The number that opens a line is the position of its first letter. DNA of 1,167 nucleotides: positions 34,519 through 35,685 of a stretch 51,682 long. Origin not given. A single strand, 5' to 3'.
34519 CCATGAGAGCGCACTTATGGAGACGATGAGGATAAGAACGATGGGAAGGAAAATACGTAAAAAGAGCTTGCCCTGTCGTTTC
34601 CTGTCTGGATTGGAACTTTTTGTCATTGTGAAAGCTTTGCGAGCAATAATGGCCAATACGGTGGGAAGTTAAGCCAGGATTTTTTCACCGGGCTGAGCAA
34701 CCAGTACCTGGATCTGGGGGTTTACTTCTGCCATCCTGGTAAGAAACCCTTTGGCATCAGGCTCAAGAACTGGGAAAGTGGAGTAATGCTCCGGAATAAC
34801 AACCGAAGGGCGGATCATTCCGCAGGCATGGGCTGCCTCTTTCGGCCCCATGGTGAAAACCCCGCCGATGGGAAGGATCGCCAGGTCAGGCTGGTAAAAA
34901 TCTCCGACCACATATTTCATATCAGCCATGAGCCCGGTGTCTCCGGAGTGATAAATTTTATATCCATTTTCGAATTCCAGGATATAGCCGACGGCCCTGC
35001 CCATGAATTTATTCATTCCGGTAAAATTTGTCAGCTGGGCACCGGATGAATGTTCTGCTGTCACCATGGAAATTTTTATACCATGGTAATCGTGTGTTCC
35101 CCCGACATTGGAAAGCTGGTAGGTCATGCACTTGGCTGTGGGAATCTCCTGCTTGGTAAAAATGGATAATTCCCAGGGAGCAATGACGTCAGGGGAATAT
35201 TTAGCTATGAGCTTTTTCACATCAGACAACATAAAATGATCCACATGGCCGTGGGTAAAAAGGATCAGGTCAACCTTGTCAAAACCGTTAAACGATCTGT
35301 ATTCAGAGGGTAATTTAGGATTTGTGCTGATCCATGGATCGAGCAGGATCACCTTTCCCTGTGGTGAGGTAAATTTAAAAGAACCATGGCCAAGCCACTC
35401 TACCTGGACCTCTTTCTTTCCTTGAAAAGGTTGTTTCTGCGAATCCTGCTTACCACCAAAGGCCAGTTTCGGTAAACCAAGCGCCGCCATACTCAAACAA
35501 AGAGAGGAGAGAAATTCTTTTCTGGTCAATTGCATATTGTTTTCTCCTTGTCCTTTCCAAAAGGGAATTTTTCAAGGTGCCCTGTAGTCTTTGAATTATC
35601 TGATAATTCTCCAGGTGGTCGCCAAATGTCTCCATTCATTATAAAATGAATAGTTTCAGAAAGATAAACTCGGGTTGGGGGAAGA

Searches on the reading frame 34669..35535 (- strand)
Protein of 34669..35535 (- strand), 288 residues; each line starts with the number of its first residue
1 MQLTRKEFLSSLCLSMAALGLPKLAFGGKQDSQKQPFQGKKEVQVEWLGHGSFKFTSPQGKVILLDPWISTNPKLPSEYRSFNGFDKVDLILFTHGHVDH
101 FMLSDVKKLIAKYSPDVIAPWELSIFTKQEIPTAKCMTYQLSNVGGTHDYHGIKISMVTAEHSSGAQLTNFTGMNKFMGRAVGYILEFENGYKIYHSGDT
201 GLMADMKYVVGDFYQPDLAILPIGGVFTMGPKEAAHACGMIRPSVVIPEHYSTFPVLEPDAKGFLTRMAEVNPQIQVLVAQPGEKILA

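Call 14: search_protein_families(library=pfam, proteins=[window:34669-35535:-], max_evalue=0.01)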
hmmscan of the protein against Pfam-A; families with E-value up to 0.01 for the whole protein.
window:34669-35535:- (288 aa): 3 families
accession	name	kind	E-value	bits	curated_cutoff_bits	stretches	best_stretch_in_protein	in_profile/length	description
PF13483.12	Lactamase_B_3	-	3.8e-24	85.9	24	1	44-250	1-160/160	Beta-lactamase superfamily domain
PF12706.13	Lactamase_B_2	-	1.4e-21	77.5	27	1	63-251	3-200/200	Beta-lactamase superfamily domain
PF00753.33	Lactamase_B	-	0.0023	18.3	22.7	1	60-102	15-58/196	Metallo-beta-lactamase superfamily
